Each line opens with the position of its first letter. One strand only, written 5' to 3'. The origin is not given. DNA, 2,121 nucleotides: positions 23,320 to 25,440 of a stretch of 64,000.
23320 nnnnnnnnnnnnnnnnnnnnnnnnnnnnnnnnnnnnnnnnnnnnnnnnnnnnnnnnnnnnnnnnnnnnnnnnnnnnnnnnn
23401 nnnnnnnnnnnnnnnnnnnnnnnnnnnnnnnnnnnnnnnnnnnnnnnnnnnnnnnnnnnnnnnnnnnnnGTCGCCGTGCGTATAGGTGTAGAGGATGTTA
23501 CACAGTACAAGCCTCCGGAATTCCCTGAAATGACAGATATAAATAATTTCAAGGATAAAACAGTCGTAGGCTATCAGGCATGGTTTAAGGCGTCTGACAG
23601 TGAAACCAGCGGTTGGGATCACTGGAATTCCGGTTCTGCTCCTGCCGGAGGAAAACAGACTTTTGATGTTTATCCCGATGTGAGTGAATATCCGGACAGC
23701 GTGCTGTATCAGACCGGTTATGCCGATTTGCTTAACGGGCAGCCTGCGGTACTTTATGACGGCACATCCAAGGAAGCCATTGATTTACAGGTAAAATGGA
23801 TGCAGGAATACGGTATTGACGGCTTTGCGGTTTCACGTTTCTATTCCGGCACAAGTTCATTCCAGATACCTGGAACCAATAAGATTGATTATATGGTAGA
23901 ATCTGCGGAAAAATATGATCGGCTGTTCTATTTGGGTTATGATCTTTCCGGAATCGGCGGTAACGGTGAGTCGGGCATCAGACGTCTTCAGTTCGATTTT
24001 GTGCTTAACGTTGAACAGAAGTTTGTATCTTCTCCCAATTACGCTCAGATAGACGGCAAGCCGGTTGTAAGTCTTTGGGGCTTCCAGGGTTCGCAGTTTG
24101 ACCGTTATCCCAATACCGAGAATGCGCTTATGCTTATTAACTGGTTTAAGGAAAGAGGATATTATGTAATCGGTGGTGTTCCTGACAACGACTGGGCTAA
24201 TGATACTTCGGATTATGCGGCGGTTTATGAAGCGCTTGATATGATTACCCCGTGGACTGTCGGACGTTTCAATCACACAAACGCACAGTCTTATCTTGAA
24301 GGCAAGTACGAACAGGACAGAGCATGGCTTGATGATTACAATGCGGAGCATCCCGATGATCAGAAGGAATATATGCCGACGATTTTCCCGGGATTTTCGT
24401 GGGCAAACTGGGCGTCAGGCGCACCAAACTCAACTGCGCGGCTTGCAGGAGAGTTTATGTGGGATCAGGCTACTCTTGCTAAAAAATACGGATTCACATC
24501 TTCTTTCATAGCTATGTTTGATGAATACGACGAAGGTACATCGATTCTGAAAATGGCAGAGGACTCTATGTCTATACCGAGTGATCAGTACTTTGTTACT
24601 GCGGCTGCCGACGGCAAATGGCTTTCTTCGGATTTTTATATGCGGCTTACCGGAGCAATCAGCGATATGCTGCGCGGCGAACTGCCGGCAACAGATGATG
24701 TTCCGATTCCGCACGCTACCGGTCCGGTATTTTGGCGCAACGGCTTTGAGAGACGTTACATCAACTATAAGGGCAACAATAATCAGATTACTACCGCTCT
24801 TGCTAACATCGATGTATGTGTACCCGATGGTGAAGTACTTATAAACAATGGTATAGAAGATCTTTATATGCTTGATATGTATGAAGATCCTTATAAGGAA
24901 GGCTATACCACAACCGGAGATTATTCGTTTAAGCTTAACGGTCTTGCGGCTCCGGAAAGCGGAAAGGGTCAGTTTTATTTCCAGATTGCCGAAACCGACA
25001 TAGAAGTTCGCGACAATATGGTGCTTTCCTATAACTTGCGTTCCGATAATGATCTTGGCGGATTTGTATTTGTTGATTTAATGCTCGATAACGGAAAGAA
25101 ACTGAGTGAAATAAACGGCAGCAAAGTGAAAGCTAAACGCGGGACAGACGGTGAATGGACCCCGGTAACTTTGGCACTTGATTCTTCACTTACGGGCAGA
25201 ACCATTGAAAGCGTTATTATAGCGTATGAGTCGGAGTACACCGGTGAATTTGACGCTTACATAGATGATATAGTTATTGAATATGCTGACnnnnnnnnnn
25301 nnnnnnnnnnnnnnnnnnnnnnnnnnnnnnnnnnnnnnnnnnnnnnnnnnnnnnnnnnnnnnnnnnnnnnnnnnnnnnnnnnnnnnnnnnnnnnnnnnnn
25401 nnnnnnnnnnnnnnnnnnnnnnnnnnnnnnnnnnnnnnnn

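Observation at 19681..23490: Adjacent paralogs share a three-module N-terminal array that may be a new carbohydrate-binding module family, deployed with two different anchors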

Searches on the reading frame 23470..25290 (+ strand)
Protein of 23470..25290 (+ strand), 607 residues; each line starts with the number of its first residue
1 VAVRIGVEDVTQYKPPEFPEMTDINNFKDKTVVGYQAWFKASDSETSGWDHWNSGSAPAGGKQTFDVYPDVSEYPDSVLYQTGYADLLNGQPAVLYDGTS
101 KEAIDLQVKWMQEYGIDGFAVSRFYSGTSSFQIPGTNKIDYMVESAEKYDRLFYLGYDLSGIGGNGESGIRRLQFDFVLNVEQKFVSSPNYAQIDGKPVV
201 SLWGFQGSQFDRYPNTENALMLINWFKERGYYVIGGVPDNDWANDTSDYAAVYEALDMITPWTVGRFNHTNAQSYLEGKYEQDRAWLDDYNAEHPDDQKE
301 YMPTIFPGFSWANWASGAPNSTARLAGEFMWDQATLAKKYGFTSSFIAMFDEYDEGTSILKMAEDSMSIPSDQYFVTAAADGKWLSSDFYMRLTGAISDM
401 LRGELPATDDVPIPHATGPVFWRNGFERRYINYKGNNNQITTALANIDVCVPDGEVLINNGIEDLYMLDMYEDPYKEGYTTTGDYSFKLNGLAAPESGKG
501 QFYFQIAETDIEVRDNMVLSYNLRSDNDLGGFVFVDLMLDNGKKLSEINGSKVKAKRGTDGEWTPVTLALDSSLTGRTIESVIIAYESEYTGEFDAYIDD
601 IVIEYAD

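Call 11: search_protein_families(library=pfam, proteins=[window:23470-24990:+], max_evalue=10)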
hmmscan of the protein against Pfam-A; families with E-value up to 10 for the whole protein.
window:23470-24990:+ (507 aa): 1 family
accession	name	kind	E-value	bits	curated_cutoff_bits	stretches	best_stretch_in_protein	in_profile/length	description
PF16138.10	DUF4846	-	0.4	10.6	37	1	320-365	69-115/239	Domain of unknown function (4846)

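Call 20: find_homologous_proteins(query=window:23470-25290:+, max_evalue=0.001)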
Query window:23470-25290:+ (607 aa): 2237 proteins with E <= 0.001 among 8000 candidates; the best 120 are listed.
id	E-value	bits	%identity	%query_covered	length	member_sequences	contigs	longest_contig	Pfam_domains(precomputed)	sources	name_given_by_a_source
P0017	6.6e-236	803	59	96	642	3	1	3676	PF00404.25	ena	-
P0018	1.4e-157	544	45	98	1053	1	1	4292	PF12245.15,PF19077.7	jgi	jgi:hypothetical protein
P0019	9.0e-154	532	43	100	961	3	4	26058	PF00404.25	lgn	-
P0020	9.2e-153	528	43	100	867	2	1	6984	PF00404.25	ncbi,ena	-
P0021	2.1e-152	527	42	96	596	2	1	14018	-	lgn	-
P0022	1.3e-151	524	42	96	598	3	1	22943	-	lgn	-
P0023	3.0e-150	520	43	97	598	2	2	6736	-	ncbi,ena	-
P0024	4.1e-148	513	42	96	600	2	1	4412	-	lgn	-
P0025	5.3e-148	512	42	97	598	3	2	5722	-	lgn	-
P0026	2.4e-147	510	41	96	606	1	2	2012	-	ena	-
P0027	3.4e-146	507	43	96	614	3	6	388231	-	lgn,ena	-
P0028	4.4e-144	500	41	100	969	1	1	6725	PF00404.25,PF07554.20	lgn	-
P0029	4.6e-144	499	41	96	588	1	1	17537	-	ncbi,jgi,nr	ncbi:MAG: xylosidase/arabinosidase [Herbinix sp.]|jgi:hypothetical protein|nr:xylosidase/arabinosida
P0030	6.5e-144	499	42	100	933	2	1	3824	PF00404.25,PF16317.12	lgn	-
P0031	6.7e-144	499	42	96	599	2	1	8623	PF16317.12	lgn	-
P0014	2.1e-140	487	78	43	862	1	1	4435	PF03659.21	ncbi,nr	ncbi:MAG: hypothetical protein IJT66_01050, partial [Clostridia bacterium]|nr:hypothetical protein [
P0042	1.4e-138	481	40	100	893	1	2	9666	PF00404.25,PF16317.12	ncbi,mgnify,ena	mgnify:CR=1 FL=1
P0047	2.6e-132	461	41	99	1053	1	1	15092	PF00404.25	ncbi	-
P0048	2.6e-132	461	40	97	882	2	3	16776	PF00404.25,PF16317.12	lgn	-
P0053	1.5e-118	415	39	96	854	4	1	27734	-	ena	-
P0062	2.6e-117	411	39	91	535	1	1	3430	PF16317.12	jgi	jgi:hypothetical protein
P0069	2.1e-115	405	40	97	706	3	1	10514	PF00404.25,PF16317.12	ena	-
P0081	1.3e-112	396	40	96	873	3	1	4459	PF18962.8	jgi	jgi:Secretion system C-terminal sorting domain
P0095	2.3e-109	385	37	96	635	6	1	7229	PF16317.12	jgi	-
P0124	3.1e-102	361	37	95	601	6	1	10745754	-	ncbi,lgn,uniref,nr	ncbi:glycoside hydrolase family 71/99-like protein [Streptosporangium sp. NBC_01495]|uniref:glycosid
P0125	6.2e-102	360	35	95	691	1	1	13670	PF18962.8,PF16317.12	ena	-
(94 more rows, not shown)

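Call 21: search_protein_families(library=ncbifam, proteins=[P0124], max_evalue=0.1)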
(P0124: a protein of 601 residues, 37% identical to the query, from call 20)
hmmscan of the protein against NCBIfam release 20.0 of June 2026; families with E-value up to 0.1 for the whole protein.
P0124 (601 aa): 0 families

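Call 47: search_solved_structures(query=A5, max_evalue=1, show_alignments=2)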
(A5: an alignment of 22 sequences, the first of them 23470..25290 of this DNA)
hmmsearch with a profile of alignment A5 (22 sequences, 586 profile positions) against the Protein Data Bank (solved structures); distinct sequences matched with E-value up to 1: 6.
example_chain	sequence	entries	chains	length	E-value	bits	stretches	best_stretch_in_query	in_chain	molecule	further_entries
7nsn_A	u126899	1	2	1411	5.4e-18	67.9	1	456-583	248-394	GH92 alpha-1,2-mannosidase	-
6zdc_A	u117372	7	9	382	0.00033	22.3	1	18-142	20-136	Glycoprotein endo-alpha-1,2-mannosidase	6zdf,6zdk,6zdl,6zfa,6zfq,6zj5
6zfn_AAA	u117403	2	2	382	0.0031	19.1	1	18-142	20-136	Glycoprotein endo-alpha-1,2-mannosidase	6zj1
4acz_B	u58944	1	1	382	0.13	13.8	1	274-352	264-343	ENDO-ALPHA-MANNOSIDASE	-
4acy_A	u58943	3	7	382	0.17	13.4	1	274-352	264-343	ENDO-ALPHA-MANNOSIDASE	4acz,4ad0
2mzw_B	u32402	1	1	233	0.3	12.5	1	36-98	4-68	Far1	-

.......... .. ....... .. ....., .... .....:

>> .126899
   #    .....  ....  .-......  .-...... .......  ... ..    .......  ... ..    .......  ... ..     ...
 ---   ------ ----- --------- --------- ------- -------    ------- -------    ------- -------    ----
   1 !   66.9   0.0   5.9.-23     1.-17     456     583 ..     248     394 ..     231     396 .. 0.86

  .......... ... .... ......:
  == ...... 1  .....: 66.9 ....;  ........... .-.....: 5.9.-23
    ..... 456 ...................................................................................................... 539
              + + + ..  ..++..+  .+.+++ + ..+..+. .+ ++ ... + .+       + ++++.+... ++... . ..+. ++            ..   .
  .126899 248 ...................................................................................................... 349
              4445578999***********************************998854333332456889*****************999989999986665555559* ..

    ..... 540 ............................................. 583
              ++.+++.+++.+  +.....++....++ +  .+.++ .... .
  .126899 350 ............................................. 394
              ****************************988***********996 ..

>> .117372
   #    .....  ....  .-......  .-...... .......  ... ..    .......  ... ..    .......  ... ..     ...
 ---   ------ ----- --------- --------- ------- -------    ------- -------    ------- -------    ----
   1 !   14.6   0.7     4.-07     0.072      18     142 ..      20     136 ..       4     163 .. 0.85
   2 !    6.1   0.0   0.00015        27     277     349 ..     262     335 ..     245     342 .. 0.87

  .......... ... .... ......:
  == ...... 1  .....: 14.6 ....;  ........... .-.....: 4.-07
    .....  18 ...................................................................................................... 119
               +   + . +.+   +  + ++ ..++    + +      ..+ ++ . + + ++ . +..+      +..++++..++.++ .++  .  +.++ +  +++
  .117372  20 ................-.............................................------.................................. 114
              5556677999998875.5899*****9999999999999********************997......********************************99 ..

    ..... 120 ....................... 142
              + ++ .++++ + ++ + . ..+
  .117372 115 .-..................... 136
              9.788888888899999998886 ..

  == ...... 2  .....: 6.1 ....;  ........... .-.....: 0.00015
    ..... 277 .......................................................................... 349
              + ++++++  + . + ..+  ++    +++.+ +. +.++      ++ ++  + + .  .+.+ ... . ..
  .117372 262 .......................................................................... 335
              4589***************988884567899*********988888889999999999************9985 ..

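Call 67: search_protein_families(library=pfam, proteins=[P0053, P0081, P0047, P0018], max_evalue=1)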
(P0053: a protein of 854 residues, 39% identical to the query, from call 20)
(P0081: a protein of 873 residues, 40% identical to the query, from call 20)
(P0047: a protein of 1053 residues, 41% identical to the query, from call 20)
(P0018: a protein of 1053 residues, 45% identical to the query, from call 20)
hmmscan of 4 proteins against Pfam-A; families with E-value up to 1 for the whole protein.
P0053 (854 aa): 2 families
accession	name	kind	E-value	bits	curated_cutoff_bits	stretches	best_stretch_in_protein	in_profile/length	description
PF18962.6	Por_Secre_tail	-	0.00019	22.1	27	1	804-852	22-75/75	Secretion system C-terminal sorting domain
PF19910.5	DUF6383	-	0.14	12.8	23.7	1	805-841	30-66/74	Domain of unknown function (DUF6383)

P0081 (873 aa): 1 family
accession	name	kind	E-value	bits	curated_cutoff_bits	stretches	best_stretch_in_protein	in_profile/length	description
PF18962.6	Por_Secre_tail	-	8.8e-08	32.8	27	1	805-871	4-74/75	Secretion system C-terminal sorting domain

P0047 (1053 aa): 5 families
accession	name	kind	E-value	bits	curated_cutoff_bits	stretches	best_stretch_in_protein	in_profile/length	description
PF00404.24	Dockerin_1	-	2.3e-11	44.2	22.9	1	986-1038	2-54/57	Dockerin type I domain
PF02882.25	THF_DHG_CYH_C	-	0.02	14.7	27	1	905-989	37-122/160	Tetrahydrofolate dehydrogenase/cyclohydrolase, NAD(P)-binding domain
PF22273.1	DUF6956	-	0.13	12.8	27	1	566-596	46-76/80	Domain of unknown function (DUF6956)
PF00036.39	EF-hand_1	-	0.17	11.9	25.4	0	1020-1032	9-21/29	EF hand domain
PF13202.12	EF-hand_5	-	0.59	10.2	25.9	0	1019-1030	7-18/25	EF hand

P0018 (1053 aa): 9 families
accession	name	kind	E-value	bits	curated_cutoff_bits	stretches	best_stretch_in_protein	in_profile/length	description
PF19077.6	Big_13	-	7.5e-09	36.4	27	1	875-939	43-101/102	Bacterial Ig-like domain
PF12245.14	Big_3_2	-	3.6e-07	30.8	23.3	2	968-1037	38-111/122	Bacterial Ig-like domain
PF13750.12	Big_3_3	-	2.8e-05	24.3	27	1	908-982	10-86/157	Bacterial Ig-like domain (group 3)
PF16403.11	Bact_surface_Ig-like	-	0.00053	20.4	27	1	1022-1045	48-71/71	Bacterial surface protein, Ig-like domain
PF02494.22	HYR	-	0.043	14.6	21.7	0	1022-1045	58-81/81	HYR domain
PF13754.12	Big_3_4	-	0.091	13.1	27.3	0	903-939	24-60/106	Domain of unknown function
PF04234.18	CopC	-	0.13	13.8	23.3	0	901-930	56-85/92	CopC domain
PF00967.23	Barwin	-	0.13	12.7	21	1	869-936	18-82/119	Barwin family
PF21413.3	SHQ1-like_CS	-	0.14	12.6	27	0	83-142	24-82/93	SHQ1-like, CS domain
